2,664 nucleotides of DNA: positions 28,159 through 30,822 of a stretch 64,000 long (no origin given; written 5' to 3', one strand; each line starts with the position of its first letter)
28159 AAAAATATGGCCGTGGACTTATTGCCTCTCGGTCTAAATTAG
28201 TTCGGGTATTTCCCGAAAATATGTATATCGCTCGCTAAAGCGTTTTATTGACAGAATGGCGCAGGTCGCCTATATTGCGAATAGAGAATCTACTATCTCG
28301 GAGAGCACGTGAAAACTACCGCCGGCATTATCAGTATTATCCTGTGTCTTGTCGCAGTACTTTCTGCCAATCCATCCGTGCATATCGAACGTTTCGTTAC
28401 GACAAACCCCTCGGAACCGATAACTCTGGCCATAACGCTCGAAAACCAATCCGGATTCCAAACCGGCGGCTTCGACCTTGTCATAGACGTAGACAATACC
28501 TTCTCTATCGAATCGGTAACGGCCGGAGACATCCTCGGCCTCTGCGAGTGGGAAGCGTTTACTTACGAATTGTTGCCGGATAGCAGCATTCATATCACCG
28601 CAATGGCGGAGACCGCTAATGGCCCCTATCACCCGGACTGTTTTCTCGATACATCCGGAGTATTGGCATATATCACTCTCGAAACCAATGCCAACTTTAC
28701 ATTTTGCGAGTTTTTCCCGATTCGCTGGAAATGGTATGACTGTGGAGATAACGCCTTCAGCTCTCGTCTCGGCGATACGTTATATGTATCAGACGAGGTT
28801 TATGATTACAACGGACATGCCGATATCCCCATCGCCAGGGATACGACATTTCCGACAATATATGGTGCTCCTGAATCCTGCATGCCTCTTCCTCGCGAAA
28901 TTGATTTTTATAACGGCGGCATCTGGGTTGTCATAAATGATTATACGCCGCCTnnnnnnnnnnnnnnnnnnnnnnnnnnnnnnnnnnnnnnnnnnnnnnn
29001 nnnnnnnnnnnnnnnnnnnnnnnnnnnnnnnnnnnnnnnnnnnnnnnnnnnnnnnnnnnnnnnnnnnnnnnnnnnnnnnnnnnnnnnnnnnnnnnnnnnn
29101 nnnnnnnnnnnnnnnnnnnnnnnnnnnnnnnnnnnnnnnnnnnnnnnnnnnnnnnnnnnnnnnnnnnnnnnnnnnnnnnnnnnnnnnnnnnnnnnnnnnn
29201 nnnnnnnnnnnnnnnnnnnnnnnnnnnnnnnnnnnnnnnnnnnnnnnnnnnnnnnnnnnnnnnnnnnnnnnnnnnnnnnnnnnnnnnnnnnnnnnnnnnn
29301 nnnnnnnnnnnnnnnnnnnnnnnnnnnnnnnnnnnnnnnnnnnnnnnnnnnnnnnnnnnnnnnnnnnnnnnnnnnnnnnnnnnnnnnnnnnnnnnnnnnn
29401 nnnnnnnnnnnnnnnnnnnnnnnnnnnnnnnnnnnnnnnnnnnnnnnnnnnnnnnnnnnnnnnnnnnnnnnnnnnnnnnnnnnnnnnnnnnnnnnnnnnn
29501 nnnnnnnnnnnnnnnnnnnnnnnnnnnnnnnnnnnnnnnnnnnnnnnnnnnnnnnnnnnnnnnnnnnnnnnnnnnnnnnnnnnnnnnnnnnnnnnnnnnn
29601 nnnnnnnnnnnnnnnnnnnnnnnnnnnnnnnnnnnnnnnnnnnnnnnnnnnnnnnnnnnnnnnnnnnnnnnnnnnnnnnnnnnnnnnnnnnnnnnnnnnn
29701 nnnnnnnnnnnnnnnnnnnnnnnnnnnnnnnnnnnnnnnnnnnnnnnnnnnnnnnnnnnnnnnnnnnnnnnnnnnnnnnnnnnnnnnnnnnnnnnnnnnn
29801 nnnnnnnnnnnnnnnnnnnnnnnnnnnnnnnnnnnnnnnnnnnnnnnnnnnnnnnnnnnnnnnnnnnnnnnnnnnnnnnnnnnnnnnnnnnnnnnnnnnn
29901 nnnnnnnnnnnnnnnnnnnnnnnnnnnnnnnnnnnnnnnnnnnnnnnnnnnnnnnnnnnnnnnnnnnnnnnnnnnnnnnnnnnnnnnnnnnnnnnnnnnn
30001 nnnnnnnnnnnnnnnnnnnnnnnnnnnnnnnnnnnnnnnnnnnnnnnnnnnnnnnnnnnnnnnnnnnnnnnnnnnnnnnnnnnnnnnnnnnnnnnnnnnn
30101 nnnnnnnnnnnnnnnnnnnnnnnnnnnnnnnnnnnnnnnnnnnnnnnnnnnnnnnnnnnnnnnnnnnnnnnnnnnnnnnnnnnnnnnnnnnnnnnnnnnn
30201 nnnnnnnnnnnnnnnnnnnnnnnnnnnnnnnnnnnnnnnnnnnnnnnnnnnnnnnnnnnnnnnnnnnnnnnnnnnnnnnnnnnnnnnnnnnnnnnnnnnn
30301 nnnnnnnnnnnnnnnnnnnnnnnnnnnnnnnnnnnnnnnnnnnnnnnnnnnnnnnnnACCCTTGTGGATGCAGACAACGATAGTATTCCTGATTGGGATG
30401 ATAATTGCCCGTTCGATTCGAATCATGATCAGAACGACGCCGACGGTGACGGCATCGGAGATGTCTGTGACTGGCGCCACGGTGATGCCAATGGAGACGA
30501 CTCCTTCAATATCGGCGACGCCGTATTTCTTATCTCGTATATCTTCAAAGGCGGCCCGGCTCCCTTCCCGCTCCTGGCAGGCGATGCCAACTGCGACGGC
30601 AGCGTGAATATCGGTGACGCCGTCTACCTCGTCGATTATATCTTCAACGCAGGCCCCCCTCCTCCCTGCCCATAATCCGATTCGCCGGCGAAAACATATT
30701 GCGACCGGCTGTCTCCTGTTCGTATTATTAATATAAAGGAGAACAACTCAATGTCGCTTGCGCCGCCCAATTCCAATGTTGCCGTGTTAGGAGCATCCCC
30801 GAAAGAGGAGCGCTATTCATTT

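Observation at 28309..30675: Six tandem HYR domains with a C-terminal dockerin in a bacterial secreted protein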

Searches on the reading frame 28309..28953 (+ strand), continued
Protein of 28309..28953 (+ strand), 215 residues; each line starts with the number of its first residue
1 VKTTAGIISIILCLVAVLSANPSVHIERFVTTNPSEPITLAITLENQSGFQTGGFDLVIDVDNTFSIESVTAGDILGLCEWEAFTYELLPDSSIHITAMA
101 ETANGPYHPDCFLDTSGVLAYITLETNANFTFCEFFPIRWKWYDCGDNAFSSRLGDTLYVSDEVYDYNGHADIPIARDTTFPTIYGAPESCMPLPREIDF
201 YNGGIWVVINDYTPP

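Call 35: search_protein_families(library=pfam, proteins=[L080:8813-11389:+, L039:2132-11419:+, L044:12292-16062:+, L024:7193-9859:+, L018:7082-9754:+, L017:9027-11480:+, L071:1623-2864:+, L044:5807-7285:-, L070:14039-15298:+], max_evalue=0.001)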
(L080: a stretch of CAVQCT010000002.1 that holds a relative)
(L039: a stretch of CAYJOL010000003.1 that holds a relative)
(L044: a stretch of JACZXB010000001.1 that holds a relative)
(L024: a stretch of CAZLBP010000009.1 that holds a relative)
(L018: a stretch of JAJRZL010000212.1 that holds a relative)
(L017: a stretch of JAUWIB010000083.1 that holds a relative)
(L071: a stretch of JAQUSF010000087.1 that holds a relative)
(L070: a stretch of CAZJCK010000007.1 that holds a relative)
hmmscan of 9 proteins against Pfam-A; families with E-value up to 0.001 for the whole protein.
L080:8813-11389:+ (859 aa): 5 families
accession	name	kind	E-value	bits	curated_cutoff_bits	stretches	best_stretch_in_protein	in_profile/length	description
PF05345.18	He_PIG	-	3.1e-11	44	24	2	186-275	1-95/96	Putative Ig domain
PF18962.6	Por_Secre_tail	-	2.3e-10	41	27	1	782-856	2-74/75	Secretion system C-terminal sorting domain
PF17963.7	Big_9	-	2.3e-06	28.8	23.6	0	184-272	1-87/89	Bacterial Ig domain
PF00028.23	Cadherin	-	8.7e-06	26.5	28.8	0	297-378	15-92/93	Cadherin domain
PF13860.13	FlgD_ig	-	6.4e-05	23.3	27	1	791-846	13-75/79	FlgD Ig-like domain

L039:2132-11419:+ (3096 aa): 9 families
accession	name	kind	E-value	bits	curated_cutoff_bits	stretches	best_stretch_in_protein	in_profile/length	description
PF17963.7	Big_9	-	9.3e-40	135.9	23.6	1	810-891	1-87/89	Bacterial Ig domain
PF22352.2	K319L-like_PKD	-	3.8e-20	72.1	27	0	1717-1754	47-84/84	K319L-like, PKD domain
PF07495.19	Y_Y_Y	-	2.4e-19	69.4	26.6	0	1804-1842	26-64/65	Y_Y_Y domain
PF18911.6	PKD_4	-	6.5e-15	55.4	27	0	810-896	1-85/85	PKD domain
PF22060.2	Cep192_D1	-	8.4e-14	51.9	27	0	1892-1933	74-115/123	Cep192 domain 1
PF00801.26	PKD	-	1.2e-10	41.6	23.5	0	894-977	2-76/80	PKD domain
PF18962.6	Por_Secre_tail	-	9.3e-10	39.1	27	1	3019-3093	2-74/75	Secretion system C-terminal sorting domain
PF19077.6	Big_13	-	3.6e-09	37.5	27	0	1273-1324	46-101/102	Bacterial Ig-like domain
PF25275.1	Golvesin_C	-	0.00065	20.2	31.6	0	1278-1316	34-72/132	Golvesin C-terminal domain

L044:12292-16062:+ (1257 aa): 1 family
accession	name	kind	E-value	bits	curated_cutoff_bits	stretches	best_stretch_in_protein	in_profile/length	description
PF00082.27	Peptidase_S8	-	7e-34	117.9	21.8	1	274-522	49-288/288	Subtilase family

L024:7193-9859:+ (889 aa): 3 families
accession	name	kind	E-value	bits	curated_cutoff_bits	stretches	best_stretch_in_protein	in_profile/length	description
PF00246.29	Peptidase_M14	-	1.9e-62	211.9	21.6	1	128-408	1-284/286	Zinc carboxypeptidase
PF20773.4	InhA-like_MAM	-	1.2e-27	97.2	26.9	1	497-629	39-171/191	Immune inhibitor A-like, MAM domain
PF02412.23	TSP_3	-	9.7e-07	28.8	25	1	711-756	1-36/36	Thrombospondin type 3 repeat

L018:7082-9754:+ (891 aa): 3 families
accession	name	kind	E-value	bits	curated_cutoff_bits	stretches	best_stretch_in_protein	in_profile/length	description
PF00246.29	Peptidase_M14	-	6.2e-66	223.4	21.6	1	138-409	8-283/286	Zinc carboxypeptidase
PF20773.4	InhA-like_MAM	-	1.2e-26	93.9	26.9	1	499-620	39-161/191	Immune inhibitor A-like, MAM domain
PF02412.23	TSP_3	-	1.5e-10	41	25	2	759-801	1-36/36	Thrombospondin type 3 repeat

L017:9027-11480:+ (818 aa): 2 families
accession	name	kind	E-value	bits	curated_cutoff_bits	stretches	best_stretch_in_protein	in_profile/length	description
PF00246.29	Peptidase_M14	-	1.3e-63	215.8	21.6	1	152-432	1-284/286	Zinc carboxypeptidase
PF20773.4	InhA-like_MAM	-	4e-26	92.1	26.9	1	520-651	38-169/191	Immune inhibitor A-like, MAM domain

L071:1623-2864:+ (414 aa): 0 families

L044:5807-7285:- (493 aa): 1 family
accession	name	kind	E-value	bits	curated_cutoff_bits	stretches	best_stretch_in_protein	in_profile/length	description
PF07995.17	GSDH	-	9.3e-40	137.3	25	1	61-371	2-299/332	Glucose / Sorbosone dehydrogenase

L070:14039-15298:+ (420 aa): 1 family
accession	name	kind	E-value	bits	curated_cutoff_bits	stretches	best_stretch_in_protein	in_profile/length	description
PF02412.23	TSP_3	-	1.3e-11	44.4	25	2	291-333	1-36/36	Thrombospondin type 3 repeat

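Call 66: list_cluster_members(proteins=[P0177, P0242, P0178, P0225, P0228, P0267, P0121, P0128, P0194, P0241])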
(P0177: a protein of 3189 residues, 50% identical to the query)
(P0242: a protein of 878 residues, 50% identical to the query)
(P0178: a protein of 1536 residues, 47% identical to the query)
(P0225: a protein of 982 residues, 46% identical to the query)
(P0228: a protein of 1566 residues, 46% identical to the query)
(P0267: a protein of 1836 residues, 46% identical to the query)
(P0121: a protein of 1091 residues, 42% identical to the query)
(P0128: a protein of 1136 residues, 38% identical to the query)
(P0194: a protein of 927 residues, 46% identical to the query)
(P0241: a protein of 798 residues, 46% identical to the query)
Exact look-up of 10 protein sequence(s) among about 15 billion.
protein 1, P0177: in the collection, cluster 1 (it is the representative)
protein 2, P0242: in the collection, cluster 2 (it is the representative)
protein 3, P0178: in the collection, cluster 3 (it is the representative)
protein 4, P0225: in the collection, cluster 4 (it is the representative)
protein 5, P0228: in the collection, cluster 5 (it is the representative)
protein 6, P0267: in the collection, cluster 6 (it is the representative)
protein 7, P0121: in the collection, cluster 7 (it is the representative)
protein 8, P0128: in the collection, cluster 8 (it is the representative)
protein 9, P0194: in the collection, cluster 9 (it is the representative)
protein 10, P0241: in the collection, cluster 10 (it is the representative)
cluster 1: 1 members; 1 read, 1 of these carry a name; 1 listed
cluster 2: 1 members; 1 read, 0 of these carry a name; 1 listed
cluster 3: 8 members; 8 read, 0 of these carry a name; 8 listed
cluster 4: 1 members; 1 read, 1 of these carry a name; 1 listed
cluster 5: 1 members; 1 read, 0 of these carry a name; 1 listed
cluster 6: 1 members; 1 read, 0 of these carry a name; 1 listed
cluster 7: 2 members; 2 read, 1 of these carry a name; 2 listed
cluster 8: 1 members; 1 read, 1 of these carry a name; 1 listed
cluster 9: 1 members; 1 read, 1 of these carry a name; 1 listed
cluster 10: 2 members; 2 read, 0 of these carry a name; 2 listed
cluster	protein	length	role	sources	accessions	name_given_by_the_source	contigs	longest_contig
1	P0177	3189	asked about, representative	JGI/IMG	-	VWFA-related protein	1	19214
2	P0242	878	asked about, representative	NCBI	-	-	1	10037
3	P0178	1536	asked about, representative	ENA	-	-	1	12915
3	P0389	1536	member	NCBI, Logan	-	-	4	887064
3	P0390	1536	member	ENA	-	-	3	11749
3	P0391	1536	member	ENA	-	-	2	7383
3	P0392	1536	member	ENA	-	-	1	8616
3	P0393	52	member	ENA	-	-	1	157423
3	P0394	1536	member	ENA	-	-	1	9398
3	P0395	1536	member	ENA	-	-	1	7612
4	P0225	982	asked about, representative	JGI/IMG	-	hypothetical protein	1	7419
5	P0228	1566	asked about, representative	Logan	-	-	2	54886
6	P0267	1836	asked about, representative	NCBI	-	-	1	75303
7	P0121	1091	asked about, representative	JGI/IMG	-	-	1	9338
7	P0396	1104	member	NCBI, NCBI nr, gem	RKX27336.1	MAG: hypothetical protein DRP47_06705 [Candidatus Zixiibacteriota bacterium] | MAG: hypothetical protein DRP47_06705 [candidate division Zixibacteria bacterium]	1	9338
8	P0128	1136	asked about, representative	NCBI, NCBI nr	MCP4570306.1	MAG: hypothetical protein GY841_22220 [FCB group bacterium] | hypothetical protein [FCB group bacterium]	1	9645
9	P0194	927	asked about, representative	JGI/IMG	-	hypothetical protein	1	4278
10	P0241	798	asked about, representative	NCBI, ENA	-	-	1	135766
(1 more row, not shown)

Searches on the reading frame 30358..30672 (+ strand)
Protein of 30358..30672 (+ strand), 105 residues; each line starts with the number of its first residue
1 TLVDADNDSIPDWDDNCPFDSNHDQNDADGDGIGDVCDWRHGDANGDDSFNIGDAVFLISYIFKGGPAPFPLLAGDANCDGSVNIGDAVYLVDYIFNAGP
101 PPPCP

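Call 5: search_protein_families(library=pfam, proteins=[window:30358-30672:+], max_evalue=10)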
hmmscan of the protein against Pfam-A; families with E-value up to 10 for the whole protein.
seq(105 aa): 2 families
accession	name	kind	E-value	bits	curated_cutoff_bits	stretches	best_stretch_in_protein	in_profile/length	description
PF00404.24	Dockerin_1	-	1.6e-09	38.3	22.9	2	41-95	1-56/57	Dockerin type I domain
PF02412.23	TSP_3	-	0.00047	20.2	25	2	4-25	15-36/36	Thrombospondin type 3 repeat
